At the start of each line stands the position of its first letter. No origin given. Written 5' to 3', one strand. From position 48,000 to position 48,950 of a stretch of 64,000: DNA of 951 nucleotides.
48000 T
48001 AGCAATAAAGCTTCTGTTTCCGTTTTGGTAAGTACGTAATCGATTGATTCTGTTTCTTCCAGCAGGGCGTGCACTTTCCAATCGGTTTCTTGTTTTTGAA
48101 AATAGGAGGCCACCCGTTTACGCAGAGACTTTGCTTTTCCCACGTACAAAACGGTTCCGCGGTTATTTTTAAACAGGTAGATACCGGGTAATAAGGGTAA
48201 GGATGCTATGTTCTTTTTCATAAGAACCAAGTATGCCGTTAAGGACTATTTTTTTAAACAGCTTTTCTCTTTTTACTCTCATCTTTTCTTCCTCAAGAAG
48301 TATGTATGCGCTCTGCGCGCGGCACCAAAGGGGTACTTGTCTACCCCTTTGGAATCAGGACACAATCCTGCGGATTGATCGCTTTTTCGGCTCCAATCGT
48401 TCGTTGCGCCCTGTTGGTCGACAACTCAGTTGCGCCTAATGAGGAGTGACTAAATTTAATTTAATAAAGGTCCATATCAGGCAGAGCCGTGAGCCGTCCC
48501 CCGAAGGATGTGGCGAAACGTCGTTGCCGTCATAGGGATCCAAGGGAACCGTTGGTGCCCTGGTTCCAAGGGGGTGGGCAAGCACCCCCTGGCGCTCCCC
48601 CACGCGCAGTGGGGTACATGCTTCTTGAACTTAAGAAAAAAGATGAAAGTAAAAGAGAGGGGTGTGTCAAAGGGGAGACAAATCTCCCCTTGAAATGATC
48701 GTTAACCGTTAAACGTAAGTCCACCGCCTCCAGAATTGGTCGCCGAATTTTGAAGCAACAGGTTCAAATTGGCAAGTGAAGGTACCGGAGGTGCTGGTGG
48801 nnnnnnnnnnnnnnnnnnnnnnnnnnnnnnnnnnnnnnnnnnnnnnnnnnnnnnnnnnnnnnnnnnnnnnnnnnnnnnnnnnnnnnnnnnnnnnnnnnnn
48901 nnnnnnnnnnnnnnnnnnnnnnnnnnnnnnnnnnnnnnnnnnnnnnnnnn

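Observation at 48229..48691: Foldback (long imperfect palindrome) repeat family with no coding capacity: compact copy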

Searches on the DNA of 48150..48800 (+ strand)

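Call 27: search_rna_families(source=window, start=48150, end=48800, threshold=evalue, max_evalue=10, show_alignments=2)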
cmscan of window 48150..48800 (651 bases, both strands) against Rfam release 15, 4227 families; matches with E-value up to 10: 1.
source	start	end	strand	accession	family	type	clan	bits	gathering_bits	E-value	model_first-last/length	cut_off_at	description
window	48669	48696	-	RF01675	CrcZ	Gene; sRNA;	-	14.8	95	0.1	337-366/398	no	Pseudomonas sRNA CrcZ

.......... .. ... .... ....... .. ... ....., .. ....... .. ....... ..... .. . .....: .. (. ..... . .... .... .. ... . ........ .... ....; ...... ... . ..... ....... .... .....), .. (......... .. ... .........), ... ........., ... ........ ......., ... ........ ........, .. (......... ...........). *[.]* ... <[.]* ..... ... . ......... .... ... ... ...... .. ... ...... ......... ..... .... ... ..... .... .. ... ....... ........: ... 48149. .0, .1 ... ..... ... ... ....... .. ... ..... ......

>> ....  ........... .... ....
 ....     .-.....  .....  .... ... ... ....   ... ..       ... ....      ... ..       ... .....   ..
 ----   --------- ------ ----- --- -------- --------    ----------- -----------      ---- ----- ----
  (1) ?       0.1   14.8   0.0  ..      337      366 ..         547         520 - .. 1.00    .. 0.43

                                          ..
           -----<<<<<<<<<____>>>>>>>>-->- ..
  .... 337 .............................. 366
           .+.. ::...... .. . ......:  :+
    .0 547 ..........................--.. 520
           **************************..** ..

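Call 77: search_dna_similar(query=window:48263-48701:+, collection=plasmids, mode=distant, max_evalue=0.001)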
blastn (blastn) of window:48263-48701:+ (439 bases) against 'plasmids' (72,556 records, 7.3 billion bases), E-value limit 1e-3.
No match.

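Call 78: search_dna_similar(query=window:48263-48701:+, collection=phages, mode=distant, max_evalue=0.001)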
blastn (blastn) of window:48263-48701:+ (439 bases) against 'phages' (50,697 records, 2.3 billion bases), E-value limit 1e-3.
No match.

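Call 88: build_rna_model(alignment_id=A6, structure=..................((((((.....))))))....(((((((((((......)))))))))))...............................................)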
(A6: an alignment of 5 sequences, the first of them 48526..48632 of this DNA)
Model R1 built from alignment A6 (5 sequences, 114 columns); structure: as given.
model positions 104; base pairs 17; branch points 1; effective number of sequences 2.08; information 0.591 bits per position. Calibrated on 0.2 Mb of random sequence (short: E-values are rough).
structure used (alignment columns):
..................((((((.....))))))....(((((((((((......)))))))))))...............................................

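Call 89: search_with_rna_model(model_id=R1, sources=[window, L002, L003, L007, L091, L094, L097, L099, L100, L102, L103, L104], max_evalue=1, make_alignment=true)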
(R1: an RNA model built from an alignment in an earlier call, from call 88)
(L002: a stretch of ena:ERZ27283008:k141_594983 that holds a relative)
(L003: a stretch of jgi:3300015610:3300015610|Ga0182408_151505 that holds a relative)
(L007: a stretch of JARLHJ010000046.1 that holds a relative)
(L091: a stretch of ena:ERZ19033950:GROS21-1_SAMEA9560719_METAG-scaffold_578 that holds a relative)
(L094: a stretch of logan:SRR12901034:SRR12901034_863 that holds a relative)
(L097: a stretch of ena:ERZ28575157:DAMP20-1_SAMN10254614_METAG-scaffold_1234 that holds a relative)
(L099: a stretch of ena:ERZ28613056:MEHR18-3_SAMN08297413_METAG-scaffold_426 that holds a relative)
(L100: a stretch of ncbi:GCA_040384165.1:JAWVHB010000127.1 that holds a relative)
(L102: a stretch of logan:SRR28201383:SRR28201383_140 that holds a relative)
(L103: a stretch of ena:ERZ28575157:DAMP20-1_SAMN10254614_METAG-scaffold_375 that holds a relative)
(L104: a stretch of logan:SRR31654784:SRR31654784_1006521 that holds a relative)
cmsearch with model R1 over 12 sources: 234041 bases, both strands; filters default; matches with E-value up to 1: 14.
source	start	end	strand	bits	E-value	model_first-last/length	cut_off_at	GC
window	32225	32328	-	110.2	3.6e-29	1-104/104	no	0.57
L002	676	779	-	110.2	3.6e-29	1-104/104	no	0.57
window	48526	48630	-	104.4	1.7e-27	1-104/104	no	0.65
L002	126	228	+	91.4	1e-23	1-104/104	no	0.54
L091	9372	9473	+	90.4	2e-23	1-104/104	no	0.53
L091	9683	9787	-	86.3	3.2e-22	1-104/104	no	0.51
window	31677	31777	+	76.7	1.9e-19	1-104/104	no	0.53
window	48291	48391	+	65.6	3.3e-16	1-104/104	no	0.53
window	38935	39023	-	37.9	3.7e-08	1-104/104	no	0.7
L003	1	33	-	30.9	4.2e-06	1-33/104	3'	0.55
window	38842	38957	+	26.4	8.6e-05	1-104/104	no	0.53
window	58380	58468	+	14.5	0.25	1-104/104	no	0.43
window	32349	32406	-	14.3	0.28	1-104/104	no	0.62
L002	800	857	-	14.3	0.28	1-104/104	no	0.62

Alignment A7: 14 matches aligned to the model, 146 columns, each read 5' to 3' on its own strand. Consensus structure (alignment columns), stored with it:
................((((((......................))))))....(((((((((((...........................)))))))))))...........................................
